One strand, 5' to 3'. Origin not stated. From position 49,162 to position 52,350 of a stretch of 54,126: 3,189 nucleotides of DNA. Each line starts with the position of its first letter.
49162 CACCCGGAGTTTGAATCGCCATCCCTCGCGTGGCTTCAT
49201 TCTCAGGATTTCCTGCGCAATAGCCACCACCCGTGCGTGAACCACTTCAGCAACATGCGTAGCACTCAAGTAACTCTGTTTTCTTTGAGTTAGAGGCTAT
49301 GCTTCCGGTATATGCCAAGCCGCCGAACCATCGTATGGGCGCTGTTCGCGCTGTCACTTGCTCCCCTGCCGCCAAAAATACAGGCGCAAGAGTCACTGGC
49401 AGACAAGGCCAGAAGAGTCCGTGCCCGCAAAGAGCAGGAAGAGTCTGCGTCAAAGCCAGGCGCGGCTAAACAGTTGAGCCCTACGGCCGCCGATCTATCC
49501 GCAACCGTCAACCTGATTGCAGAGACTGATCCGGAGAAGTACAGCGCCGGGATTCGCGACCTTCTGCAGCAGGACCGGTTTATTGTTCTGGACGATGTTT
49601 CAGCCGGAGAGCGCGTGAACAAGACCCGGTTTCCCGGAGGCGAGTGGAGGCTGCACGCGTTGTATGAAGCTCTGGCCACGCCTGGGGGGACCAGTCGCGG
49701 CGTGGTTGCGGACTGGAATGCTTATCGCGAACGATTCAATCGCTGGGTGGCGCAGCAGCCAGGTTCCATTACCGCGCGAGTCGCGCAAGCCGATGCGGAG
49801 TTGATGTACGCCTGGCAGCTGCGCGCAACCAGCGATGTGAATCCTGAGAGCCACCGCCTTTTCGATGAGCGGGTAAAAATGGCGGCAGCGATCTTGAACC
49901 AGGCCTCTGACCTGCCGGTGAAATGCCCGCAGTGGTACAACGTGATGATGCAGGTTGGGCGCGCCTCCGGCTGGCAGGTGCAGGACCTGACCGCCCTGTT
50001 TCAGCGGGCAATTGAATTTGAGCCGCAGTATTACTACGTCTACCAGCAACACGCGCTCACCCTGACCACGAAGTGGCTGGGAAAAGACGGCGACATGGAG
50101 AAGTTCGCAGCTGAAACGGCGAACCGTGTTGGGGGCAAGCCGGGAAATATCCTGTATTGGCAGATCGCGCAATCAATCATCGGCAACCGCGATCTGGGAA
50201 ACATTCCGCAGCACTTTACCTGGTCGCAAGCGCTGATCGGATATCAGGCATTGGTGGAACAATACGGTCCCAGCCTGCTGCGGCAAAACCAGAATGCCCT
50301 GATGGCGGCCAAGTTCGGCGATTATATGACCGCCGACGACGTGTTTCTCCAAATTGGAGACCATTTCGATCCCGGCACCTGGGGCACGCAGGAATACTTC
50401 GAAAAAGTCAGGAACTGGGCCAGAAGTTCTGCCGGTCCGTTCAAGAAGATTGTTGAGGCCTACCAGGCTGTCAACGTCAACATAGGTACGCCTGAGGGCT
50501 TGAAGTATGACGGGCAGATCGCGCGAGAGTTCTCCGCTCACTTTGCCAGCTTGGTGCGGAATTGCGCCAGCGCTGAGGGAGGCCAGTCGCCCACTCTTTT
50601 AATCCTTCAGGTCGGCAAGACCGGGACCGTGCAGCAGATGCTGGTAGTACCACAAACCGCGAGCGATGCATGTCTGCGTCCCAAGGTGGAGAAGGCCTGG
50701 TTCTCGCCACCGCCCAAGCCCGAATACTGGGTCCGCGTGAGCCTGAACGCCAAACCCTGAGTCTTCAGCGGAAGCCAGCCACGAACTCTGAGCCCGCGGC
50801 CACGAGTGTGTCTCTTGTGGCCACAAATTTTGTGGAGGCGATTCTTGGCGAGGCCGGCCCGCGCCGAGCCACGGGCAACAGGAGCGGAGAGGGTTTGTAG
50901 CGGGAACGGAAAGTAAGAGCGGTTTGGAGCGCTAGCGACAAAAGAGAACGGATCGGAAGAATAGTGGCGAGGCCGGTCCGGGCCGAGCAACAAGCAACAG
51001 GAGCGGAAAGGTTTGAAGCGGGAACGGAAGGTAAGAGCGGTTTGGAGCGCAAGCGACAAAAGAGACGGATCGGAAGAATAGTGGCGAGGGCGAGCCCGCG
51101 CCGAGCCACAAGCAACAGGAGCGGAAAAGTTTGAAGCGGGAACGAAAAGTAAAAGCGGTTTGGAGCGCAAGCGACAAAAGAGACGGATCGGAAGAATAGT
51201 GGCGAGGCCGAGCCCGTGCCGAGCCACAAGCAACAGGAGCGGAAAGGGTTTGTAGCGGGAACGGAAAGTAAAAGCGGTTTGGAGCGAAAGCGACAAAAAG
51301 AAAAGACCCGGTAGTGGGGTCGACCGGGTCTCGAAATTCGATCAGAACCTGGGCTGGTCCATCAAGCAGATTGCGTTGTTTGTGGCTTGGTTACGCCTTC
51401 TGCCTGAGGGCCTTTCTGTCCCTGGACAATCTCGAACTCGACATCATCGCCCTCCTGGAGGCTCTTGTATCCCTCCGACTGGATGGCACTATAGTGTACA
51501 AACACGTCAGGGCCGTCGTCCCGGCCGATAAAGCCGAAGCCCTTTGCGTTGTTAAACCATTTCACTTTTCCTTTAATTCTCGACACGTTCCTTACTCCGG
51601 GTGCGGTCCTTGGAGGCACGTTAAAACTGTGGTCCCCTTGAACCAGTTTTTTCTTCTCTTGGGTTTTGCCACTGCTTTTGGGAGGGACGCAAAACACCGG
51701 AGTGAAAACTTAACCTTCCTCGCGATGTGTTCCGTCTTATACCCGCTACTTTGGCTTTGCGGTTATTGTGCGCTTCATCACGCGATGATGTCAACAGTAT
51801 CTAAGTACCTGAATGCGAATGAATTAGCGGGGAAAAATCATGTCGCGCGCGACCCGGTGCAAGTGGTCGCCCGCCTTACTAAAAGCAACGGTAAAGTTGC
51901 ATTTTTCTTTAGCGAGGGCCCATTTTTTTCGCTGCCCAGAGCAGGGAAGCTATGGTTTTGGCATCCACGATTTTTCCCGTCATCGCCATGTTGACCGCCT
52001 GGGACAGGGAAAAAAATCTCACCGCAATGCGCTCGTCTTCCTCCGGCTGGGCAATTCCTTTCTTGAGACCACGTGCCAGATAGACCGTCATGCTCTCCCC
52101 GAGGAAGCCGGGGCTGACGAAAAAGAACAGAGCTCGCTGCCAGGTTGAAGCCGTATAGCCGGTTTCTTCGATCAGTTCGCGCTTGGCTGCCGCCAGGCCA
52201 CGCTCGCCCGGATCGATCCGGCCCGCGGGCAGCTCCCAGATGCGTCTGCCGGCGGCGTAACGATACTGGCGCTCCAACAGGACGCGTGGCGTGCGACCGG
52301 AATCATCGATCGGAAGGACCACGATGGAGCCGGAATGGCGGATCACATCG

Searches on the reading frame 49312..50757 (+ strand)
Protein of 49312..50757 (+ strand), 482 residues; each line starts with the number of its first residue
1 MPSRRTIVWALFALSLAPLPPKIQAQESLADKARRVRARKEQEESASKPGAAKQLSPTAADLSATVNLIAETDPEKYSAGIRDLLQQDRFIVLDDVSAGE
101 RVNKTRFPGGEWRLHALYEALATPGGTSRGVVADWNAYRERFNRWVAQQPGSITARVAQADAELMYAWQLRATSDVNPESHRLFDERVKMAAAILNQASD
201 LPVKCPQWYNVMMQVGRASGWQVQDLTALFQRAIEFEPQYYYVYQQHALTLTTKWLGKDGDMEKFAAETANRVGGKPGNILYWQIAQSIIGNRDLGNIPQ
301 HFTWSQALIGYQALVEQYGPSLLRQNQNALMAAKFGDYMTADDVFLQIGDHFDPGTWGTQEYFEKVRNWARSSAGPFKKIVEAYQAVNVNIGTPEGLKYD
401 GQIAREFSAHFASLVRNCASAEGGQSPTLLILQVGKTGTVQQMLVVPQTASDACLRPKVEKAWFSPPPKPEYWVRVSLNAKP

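Call 19: find_related_loci(query=window:49312-50757:+, collection=genome_contigs, flank=3000)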
Query window:49312-50757:+ (482 aa) in genome_contigs; peptide patterns used: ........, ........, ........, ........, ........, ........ (x = any residue, [..] = any of these).
65 stretches matched a pattern; 6 encode a relative of the query (tblastn E <= 1e-3); 6 distinct loci.
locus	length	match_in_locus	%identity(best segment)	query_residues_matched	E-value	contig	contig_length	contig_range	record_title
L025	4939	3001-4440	78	1-479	0e+0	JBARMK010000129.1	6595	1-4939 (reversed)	MAG: Candidatus Angelobacter sp. isolate MFD06577_ilm_asm_bin21 k127_16269, whole genome shotgun sequence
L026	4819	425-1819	67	25-479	0e+0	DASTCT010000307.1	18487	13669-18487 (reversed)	MAG TPA_asm: Candidatus Angelobacter sp. isolate SMAG_U800 k141_1389873, whole genome shotgun sequence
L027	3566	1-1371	67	29-482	0e+0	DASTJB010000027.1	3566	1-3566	MAG TPA_asm: Candidatus Angelobacter sp. isolate SMAG_U1311 k141_949162, whole genome shotgun sequence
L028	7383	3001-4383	67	23-479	0e+0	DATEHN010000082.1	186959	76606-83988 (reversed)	MAG TPA_asm: Candidatus Angelobacter sp. isolate SMAG_U8812 k141_1034648, whole genome shotgun sequence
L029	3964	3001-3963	64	26-342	4e-136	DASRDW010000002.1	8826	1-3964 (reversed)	MAG TPA_asm: Candidatus Angelobacter sp. isolate SMAG_U9990 k141_1483631, whole genome shotgun sequence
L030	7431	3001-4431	64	10-482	0e+0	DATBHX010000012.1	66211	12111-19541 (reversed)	MAG TPA_asm: Candidatus Angelobacter sp. isolate SMAG_U3879 k141_776930, whole genome shotgun sequence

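Call 86: search_protein_families(library=pfam, proteins=[window:49312-50757:+], max_evalue=0.01)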
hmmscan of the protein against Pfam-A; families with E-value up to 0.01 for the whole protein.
window:49312-50757:+ (482 aa): 0 families

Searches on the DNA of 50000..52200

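Call 4: search_rna_families(source=window, start=50000, end=52200, threshold=evalue, max_evalue=10, show_alignments=3)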
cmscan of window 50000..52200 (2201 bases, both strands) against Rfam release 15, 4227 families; matches with E-value up to 10: 5.
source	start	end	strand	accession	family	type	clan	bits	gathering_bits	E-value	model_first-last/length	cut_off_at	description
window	51295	51392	+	RF02632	Hrs10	Gene; sRNA;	-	20.2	108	0.21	1-148/148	no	Hfq-regulated sRNA 10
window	50847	50871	+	RF01356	CRISPR-DR28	Gene; CRISPR;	-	19.7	35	2.8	1-24/24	no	CRISPR RNA direct repeat element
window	50947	50987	+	RF03169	c-di-GMP-II-GAG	Cis-reg; riboswitch;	CL00127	17.8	40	4.2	1-86/86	no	c-di-GMP-II-GAG riboswitch aptamer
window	51213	51346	+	RF02034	IMES-1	Gene;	-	15.4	81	3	1-191/191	no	IMES-1 RNA motif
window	50703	50729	-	RF01707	JUMPstart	Cis-reg;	-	15.4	35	7.1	1-38/38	no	JUMPstart RNA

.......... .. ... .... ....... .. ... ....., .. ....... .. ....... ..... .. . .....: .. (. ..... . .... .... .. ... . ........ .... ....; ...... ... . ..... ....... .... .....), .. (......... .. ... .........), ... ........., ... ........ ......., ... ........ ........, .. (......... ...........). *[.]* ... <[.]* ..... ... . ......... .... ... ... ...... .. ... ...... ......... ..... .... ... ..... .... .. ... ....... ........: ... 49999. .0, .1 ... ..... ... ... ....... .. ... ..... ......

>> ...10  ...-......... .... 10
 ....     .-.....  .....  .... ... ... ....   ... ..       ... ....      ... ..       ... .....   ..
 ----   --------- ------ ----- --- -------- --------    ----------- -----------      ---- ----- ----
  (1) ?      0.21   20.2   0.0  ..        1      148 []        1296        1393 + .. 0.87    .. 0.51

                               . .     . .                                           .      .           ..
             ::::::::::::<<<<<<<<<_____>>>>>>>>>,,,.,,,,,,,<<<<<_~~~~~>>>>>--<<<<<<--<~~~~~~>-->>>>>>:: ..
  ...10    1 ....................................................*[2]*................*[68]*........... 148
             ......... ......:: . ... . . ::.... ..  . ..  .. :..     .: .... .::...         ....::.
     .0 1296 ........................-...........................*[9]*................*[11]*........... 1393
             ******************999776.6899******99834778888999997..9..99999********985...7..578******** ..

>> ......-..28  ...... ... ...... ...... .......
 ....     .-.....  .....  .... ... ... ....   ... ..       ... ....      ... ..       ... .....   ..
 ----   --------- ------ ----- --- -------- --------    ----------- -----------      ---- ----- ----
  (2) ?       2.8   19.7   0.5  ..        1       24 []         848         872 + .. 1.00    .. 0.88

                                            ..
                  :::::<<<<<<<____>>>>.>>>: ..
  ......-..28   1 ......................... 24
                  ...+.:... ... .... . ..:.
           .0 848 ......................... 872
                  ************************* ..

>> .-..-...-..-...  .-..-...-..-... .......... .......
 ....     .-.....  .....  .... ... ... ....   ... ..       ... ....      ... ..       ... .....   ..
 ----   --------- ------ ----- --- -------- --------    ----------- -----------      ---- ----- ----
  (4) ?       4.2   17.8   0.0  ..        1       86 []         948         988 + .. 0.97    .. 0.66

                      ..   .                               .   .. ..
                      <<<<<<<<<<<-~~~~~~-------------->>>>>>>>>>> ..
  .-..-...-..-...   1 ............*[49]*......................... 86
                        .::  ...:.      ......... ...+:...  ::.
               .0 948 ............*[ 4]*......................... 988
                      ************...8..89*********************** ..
